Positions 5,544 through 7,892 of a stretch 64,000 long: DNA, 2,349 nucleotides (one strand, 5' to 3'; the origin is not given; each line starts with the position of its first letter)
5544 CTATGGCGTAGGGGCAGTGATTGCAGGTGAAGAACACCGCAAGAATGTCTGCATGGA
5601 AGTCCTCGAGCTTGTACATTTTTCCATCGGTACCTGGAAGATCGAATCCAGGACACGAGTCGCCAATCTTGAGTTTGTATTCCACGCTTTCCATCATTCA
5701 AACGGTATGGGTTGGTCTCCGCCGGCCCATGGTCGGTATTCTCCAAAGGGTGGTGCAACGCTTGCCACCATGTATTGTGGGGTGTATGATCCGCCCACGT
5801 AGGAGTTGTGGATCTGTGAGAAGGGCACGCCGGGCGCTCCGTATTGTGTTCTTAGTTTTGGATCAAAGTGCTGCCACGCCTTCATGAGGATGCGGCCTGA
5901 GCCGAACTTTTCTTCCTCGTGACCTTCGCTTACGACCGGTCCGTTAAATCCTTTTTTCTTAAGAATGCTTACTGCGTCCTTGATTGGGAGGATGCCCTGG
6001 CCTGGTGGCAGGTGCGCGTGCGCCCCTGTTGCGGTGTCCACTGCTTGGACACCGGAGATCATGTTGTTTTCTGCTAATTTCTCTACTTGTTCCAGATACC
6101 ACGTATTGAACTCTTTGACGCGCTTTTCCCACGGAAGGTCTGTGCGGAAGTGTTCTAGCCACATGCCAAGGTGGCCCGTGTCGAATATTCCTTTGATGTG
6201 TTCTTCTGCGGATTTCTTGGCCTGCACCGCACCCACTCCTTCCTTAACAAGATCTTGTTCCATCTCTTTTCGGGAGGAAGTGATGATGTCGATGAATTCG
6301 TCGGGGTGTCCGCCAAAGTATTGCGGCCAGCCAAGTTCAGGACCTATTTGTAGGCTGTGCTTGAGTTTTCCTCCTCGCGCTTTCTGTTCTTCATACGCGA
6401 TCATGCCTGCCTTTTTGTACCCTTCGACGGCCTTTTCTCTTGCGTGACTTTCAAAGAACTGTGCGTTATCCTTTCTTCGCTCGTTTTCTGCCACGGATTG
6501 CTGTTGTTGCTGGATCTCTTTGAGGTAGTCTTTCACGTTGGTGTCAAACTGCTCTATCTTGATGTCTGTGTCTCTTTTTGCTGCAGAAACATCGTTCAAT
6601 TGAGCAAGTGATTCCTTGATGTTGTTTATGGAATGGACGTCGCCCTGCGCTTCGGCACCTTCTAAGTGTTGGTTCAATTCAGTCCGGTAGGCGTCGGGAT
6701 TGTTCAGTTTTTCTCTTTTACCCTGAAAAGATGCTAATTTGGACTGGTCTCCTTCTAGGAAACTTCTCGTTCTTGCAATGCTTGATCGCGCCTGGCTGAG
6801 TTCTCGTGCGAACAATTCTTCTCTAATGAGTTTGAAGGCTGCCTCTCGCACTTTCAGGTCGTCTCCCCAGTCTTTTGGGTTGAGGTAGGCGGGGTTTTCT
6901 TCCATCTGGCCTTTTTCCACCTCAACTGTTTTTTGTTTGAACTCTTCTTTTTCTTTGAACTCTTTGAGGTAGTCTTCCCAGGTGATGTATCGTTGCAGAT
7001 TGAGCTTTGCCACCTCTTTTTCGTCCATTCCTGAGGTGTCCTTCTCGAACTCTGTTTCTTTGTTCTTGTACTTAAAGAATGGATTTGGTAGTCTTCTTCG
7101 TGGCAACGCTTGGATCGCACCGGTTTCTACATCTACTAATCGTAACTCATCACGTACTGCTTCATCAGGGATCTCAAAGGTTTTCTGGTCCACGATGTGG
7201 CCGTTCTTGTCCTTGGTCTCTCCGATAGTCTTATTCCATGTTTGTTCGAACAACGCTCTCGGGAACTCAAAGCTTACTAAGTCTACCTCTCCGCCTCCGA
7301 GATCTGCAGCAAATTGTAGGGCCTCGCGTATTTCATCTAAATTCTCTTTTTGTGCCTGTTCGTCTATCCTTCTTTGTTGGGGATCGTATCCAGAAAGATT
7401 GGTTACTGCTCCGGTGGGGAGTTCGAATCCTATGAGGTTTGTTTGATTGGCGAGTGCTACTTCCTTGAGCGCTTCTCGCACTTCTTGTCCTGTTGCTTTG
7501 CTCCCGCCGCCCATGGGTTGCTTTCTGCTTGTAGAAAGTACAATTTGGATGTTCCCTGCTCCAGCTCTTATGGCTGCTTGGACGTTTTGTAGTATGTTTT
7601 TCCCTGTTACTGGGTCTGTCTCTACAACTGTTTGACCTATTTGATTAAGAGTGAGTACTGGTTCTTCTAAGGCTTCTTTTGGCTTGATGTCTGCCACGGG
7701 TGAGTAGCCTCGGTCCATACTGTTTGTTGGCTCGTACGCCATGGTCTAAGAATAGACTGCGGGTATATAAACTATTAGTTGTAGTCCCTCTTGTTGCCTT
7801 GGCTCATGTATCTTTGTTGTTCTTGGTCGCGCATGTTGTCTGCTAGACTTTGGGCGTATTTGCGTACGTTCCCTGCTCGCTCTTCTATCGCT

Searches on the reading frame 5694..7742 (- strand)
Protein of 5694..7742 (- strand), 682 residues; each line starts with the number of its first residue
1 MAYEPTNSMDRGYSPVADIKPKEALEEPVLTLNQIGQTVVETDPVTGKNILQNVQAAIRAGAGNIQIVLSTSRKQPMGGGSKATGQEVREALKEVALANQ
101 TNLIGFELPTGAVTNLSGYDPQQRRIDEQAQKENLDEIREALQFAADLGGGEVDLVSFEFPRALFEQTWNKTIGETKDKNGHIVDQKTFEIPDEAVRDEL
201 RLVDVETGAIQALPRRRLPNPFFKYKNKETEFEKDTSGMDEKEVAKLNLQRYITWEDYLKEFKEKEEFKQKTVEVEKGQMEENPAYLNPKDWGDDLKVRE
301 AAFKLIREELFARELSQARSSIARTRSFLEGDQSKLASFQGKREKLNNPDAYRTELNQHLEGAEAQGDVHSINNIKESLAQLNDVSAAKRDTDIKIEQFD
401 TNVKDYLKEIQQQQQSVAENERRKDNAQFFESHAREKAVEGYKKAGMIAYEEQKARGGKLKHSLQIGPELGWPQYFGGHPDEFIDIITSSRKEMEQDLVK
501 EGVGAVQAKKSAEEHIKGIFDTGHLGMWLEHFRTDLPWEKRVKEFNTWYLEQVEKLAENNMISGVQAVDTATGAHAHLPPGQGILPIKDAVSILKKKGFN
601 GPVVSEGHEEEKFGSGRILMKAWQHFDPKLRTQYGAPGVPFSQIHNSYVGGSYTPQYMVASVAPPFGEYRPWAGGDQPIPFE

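Call 9: search_protein_families(library=pfam, proteins=[window:5694-7742:-])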
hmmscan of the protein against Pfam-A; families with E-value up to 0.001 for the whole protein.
window:5694-7742:- (682 aa): 1 family
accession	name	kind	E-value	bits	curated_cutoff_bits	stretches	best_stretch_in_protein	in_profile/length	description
PF01261.30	AP_endonuc_2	-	5.3e-11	43.1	31.1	1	514-610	151-236/249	Xylose isomerase-like TIM barrel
